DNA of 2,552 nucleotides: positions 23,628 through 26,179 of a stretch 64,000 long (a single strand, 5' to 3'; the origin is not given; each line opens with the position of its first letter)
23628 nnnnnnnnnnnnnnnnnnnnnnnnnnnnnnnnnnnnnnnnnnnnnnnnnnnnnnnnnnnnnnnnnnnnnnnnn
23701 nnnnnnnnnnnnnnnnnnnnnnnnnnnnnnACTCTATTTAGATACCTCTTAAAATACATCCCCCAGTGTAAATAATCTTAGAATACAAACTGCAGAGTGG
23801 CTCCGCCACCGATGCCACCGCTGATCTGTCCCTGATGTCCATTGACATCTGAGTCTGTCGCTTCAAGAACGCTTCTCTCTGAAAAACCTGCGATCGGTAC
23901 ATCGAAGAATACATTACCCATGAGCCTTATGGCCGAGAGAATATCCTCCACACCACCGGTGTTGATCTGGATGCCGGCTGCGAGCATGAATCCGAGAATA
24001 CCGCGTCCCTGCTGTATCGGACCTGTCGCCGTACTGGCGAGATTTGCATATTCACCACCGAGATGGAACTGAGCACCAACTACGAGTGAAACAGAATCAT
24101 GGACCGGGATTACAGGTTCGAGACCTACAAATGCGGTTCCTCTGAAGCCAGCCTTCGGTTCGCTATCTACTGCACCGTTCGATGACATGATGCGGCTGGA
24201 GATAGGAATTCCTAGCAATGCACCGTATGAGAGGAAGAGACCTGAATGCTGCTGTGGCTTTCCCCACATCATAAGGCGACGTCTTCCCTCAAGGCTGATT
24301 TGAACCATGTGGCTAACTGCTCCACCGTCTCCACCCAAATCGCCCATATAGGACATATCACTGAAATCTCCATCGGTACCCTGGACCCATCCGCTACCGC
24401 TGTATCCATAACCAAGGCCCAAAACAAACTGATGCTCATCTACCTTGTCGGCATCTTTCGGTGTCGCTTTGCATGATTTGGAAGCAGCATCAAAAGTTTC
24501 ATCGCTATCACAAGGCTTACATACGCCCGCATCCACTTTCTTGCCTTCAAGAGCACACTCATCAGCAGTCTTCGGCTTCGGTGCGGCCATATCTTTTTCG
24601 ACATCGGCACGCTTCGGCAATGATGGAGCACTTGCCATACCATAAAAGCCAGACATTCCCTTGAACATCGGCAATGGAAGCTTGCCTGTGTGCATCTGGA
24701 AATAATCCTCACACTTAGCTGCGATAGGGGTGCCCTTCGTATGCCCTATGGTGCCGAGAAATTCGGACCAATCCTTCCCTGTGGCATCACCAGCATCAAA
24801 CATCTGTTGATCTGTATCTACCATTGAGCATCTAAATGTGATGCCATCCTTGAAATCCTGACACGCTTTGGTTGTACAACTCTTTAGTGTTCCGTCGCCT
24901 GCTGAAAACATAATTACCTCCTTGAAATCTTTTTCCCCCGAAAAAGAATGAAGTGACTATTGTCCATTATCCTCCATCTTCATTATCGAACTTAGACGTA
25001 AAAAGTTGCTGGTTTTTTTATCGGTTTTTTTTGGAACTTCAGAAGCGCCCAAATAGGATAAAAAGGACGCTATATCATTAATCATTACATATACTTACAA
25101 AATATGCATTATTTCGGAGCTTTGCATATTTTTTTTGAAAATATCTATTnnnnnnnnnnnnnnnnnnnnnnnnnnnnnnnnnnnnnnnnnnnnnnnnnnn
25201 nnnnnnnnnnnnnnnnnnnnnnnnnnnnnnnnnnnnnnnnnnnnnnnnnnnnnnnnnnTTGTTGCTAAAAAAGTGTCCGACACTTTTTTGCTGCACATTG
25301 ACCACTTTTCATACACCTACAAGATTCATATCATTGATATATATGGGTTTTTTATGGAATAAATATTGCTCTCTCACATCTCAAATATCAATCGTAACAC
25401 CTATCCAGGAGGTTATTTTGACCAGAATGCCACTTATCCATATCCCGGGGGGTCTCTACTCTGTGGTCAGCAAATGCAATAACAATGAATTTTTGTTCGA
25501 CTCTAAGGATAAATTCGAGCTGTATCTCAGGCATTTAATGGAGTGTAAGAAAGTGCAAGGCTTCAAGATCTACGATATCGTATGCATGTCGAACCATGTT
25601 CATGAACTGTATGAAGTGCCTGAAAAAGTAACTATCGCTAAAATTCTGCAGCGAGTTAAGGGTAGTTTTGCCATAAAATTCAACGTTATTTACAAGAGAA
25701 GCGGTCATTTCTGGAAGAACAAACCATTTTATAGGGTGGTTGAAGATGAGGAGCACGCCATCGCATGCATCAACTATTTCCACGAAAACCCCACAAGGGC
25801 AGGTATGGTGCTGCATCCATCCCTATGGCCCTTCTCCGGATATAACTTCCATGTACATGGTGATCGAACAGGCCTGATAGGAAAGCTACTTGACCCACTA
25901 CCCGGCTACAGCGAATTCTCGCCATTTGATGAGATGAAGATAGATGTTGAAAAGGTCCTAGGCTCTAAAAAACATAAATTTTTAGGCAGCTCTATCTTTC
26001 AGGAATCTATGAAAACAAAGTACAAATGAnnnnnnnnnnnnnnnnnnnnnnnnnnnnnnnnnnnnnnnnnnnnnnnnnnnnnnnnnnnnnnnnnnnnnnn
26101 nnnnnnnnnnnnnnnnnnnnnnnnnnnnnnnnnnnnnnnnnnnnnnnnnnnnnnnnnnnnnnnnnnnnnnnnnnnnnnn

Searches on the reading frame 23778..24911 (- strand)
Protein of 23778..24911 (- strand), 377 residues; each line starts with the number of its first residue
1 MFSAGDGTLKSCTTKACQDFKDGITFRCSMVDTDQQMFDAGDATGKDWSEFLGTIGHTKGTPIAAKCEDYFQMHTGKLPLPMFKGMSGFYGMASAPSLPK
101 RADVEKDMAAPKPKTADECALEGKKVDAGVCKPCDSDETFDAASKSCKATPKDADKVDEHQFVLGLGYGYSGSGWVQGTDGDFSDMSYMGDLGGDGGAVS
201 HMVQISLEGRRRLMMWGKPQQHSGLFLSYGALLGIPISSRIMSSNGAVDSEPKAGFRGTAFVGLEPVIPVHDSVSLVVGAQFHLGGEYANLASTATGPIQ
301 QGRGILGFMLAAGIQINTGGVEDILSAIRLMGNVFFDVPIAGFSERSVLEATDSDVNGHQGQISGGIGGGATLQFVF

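Call 31: search_protein_families(library=pfam, proteins=[window:23778-24911:-], max_evalue=0.01)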
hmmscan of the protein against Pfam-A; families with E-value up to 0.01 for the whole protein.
window:23778-24911:- (377 aa): 0 families

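Call 43: search_protein_families(library=ncbifam, proteins=[window:23778-24911:-], max_evalue=0.01)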
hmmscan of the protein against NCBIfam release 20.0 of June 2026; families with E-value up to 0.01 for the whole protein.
window:23778-24911:- (377 aa): 0 families

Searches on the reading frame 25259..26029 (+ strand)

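Call 31: search_protein_families(library=pfam, proteins=[window:25259-26029:+], max_evalue=0.01)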
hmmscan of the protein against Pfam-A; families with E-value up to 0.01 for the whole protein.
window:25259-26029:+ (256 aa): 1 family
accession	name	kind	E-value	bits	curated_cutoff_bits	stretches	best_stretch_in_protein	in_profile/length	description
PF01797.21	Y1_Tnp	-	6.4e-10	39.7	23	1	67-173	7-117/121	Transposase IS200 like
